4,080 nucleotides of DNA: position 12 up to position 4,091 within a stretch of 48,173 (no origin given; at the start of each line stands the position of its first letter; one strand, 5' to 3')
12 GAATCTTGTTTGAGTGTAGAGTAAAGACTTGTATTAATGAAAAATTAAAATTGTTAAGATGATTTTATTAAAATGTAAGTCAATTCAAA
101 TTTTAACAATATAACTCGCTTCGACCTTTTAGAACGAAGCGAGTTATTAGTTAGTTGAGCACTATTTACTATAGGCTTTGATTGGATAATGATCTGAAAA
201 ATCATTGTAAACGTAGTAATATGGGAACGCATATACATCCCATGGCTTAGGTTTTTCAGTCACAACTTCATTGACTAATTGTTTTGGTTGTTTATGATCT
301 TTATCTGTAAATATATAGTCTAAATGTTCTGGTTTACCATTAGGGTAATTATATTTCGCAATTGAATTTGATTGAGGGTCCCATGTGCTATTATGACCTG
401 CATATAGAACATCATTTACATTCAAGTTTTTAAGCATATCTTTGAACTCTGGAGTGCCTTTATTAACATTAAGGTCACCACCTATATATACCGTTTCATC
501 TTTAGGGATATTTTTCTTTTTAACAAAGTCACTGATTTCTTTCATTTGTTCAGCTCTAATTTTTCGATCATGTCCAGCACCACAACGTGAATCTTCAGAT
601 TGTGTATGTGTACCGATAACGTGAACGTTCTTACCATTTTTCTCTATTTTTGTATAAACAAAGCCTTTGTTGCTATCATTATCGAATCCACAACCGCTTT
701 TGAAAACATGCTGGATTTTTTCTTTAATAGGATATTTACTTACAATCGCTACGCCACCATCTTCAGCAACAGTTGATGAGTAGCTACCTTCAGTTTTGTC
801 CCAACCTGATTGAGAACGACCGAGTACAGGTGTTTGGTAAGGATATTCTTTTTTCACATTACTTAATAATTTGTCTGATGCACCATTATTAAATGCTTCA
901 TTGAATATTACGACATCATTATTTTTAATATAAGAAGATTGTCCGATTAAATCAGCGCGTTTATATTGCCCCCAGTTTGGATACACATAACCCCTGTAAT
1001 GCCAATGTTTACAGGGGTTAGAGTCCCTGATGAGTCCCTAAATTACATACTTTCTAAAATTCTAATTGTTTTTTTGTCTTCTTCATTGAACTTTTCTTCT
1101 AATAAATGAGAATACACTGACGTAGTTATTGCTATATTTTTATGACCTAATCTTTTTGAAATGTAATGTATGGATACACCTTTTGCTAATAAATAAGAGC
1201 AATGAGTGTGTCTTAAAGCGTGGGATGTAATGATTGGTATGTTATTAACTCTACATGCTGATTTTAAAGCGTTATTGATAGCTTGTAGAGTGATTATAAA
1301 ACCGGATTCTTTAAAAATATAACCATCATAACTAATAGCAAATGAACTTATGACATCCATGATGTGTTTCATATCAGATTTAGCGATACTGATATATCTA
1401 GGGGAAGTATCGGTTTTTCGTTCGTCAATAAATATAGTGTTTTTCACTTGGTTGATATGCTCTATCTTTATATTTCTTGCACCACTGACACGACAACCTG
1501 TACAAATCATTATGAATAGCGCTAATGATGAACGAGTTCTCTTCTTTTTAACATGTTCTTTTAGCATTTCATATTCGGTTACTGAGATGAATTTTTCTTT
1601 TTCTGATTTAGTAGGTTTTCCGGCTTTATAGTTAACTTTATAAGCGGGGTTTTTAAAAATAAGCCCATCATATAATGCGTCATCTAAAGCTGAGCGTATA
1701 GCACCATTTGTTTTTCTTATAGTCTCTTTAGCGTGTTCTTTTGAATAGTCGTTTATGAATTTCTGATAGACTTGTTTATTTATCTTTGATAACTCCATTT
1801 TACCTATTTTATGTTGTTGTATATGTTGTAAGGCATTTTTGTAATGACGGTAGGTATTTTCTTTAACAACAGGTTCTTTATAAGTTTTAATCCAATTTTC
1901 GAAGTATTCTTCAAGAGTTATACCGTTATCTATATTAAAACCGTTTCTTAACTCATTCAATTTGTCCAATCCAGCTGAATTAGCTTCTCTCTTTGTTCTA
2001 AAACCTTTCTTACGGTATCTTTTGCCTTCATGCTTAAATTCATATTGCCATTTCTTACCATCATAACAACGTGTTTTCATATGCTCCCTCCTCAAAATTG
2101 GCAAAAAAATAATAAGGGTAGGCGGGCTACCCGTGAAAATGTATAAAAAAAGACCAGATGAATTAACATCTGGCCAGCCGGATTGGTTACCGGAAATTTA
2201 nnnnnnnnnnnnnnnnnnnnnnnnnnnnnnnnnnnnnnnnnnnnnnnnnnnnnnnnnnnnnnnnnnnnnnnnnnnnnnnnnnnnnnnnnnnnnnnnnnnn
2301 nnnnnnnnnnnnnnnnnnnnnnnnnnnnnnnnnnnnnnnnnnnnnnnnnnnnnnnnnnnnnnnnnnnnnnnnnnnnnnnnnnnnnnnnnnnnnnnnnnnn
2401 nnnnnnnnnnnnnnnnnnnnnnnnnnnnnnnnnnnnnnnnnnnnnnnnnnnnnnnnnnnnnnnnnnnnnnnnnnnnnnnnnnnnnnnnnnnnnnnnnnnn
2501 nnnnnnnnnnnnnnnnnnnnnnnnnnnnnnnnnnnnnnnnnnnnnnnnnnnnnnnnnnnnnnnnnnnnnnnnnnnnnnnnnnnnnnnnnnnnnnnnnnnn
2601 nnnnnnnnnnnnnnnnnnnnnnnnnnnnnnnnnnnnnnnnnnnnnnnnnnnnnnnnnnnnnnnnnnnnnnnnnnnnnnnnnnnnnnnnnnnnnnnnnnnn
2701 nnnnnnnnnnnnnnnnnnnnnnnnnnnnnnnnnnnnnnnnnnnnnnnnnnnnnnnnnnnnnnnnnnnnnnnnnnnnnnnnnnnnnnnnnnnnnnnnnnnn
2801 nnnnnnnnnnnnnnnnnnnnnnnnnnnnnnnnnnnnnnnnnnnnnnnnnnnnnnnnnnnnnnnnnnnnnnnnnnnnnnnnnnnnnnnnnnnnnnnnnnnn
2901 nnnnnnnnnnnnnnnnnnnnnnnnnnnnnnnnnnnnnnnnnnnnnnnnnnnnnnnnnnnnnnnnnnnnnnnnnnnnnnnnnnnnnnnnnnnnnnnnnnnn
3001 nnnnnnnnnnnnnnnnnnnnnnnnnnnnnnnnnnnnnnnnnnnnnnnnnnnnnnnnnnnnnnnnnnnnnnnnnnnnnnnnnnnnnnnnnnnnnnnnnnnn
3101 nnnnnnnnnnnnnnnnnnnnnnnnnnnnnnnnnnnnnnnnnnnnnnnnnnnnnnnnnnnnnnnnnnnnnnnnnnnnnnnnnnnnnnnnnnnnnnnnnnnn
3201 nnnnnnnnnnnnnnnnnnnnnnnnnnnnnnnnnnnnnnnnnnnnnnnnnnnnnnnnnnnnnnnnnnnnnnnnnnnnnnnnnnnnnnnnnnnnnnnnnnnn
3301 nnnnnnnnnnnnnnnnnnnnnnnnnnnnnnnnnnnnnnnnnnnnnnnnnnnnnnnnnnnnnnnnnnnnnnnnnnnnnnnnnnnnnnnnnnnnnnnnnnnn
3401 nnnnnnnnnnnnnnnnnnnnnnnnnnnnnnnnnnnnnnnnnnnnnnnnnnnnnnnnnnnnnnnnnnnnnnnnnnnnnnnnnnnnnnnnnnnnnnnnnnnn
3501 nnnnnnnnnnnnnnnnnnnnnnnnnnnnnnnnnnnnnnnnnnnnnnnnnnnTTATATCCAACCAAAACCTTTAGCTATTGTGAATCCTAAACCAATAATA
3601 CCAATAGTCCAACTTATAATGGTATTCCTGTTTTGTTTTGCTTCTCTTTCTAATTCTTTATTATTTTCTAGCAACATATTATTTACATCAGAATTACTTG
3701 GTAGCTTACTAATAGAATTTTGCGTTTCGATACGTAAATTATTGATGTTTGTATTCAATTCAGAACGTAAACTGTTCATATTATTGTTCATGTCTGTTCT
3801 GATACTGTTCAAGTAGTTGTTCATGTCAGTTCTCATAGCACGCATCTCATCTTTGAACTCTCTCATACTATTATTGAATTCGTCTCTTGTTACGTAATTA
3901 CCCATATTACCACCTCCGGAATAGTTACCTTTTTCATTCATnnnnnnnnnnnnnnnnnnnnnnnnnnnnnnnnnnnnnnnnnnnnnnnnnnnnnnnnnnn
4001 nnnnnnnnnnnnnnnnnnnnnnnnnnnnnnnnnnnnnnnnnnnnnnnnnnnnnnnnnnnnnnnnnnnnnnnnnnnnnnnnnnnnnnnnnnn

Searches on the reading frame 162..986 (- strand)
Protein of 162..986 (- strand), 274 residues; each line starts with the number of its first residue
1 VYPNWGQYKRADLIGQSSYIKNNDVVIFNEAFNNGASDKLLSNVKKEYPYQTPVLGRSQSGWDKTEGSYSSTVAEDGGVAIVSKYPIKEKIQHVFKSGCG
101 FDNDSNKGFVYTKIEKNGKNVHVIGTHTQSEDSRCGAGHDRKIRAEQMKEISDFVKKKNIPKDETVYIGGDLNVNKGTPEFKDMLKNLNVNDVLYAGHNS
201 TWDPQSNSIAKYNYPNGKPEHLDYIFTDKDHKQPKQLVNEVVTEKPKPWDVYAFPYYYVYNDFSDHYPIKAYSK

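Call 32: search_protein_families(library=pfam, proteins=[window:162-986:-], max_evalue=0.01)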
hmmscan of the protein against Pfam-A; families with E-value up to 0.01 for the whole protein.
window:162-986:- (274 aa): 3 families
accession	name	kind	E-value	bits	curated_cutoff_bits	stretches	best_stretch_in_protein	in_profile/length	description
PF03372.29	Exo_endo_phos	-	3.6e-21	76.3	24.5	1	18-266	24-225/225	Endonuclease/Exonuclease/phosphatase family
PF22669.2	Exo_endo_phos2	-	0.0014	18.7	27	0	87-176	92-183/288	Endonuclease/Exonuclease/phosphatase family 2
PF23226.1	Exo_endo_phos_PGAP2IP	-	0.0064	16.2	27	1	77-157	78-150/239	PGAP2IP, C-terminal nuclease-like domain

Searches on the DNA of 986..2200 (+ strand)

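Call 41: search_dna_similar(query=window:986-2200:+, collection=phages, mode=near, max_rows=12)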
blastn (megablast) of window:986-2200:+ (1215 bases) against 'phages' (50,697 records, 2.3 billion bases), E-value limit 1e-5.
Records with a match: 89; places in all: 89; records where one place covers at least 80% of the query: 48.
Best place of each record, by identity: 95-99% 40; 90-95% 46; 80-90% 3.
By first word of the organism name: Staphylococcus 89.
By host as written in the record: Staphylococcus aureus 43; - 7; Staphylococcus aureus IME1361 2; Staphylococcus aureus Sa345 2; Staphylococcus aureus 100 2; Staphylococcus aureus JS201101 2; Staphylococcus aureus HIP07256 2; Staphylococcus aureus 5sau489 2; and 22 more.
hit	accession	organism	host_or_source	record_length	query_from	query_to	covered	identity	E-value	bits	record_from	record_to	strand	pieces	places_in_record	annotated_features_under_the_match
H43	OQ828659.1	Staphylococcus phage SapYZUs7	Staphylococcus aureus s7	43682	23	1212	98%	92.3%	0e+0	1688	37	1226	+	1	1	integrase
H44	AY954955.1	Staphylococcus phage 42E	-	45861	1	1155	95%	93.1%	0e+0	1688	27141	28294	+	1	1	ORF011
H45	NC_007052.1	Staphylococcus phage 42E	Staphylococcus aureus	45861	1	1155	95%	93.1%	0e+0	1688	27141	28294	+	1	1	site-specific integrase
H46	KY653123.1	Staphylococcus phage IME1361_01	Staphylococcus aureus IME1361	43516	23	1169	94%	92.1%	0e+0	1615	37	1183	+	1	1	integrase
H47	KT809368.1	Staphylococcus phage P282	Staphylococcus aureus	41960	23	1169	94%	92.1%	0e+0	1615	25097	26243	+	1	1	integrase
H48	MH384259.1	Staphylococcus phage SA1014ruMSSAST7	Staphylococcus aureus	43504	23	1169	94%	92.1%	0e+0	1615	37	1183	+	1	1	integrase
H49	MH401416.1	Staphylococcus phage SA345ruMSSAST8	Staphylococcus aureus Sa345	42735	23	1169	94%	92.1%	0e+0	1615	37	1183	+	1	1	integrase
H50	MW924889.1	Staphylococcus phage vB_StaphS-IVBph354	Staphylococcus aureus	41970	23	1169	94%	92.1%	0e+0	1615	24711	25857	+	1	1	site-specific integrase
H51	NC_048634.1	Staphylococcus phage P282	Staphylococcus aureus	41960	23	1169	94%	92.1%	0e+0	1615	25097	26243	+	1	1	site-specific integrase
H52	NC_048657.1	Staphylococcus phage IME1361_01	Staphylococcus aureus IME1361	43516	23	1169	94%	92.1%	0e+0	1615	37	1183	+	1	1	site-specific integrase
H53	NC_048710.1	Staphylococcus phage SA1014ruMSSAST7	Staphylococcus aureus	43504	23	1169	94%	92.1%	0e+0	1615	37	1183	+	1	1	site-specific integrase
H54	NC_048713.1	Staphylococcus phage SA345ruMSSAST8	Staphylococcus aureus Sa345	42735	23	1169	94%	92.1%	0e+0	1615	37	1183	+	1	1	site-specific integrase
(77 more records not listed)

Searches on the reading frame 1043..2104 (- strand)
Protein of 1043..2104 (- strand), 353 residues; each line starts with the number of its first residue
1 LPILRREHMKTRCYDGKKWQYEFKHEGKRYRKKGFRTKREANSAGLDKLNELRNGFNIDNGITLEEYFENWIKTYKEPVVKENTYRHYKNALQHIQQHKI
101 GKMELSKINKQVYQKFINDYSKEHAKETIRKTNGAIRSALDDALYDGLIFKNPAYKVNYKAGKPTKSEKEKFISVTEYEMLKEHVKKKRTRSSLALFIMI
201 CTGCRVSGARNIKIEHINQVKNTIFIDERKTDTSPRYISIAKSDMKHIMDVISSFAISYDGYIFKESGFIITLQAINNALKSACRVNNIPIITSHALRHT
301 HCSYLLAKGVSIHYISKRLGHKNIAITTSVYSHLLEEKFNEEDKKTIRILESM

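Call 32: search_protein_families(library=pfam, proteins=[window:1043-2104:-], max_evalue=0.01)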
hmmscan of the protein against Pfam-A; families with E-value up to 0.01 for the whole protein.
window:1043-2104:- (353 aa): 6 families
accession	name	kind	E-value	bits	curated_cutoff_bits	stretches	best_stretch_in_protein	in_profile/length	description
PF00589.27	Phage_integrase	-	1.8e-21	77.1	27.1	1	172-336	2-170/172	Phage integrase family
PF14659.12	Phage_int_SAM_3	-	1.4e-10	41.6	22.6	1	63-119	1-56/58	Phage integrase, N-terminal SAM-like domain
PF13102.12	Phage_int_SAM_5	-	3.5e-08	34.1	22.3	1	64-157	2-98/98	Phage integrase SAM-like domain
PF22022.2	Phage_int_M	-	9.5e-06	26.2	27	1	65-157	2-93/96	Phage integrase central domain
PF14657.12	Arm-DNA-bind_4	-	0.0039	17.2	22.3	0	28-55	18-45/47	Arm DNA-binding domain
PF08349.16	DUF1722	-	0.0087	16.8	22.5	1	48-125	11-86/117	Protein of unknown function (DUF1722)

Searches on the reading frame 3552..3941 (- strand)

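Call 32: search_protein_families(library=pfam, proteins=[window:3552-3941:-], max_evalue=0.01)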
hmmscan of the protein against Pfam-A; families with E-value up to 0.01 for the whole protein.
window:3552-3941:- (129 aa): 4 families
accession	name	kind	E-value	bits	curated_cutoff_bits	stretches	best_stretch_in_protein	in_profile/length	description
PF07798.16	CCDC90-like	-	4.8e-05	23.7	33.5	1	19-123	63-168/175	Coiled-coil domain-containing protein 90-like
PF07464.16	ApoLp-III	-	0.0032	18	36.3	1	23-86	39-116/146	Apolipophorin-III precursor (apoLp-III)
PF01442.23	Apolipoprotein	-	0.0061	16.7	90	1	30-78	43-91/190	Apolipoprotein A1/A4/E domain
PF05478.16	Prominin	-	0.0076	14.8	34.3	1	21-104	323-405/799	Prominin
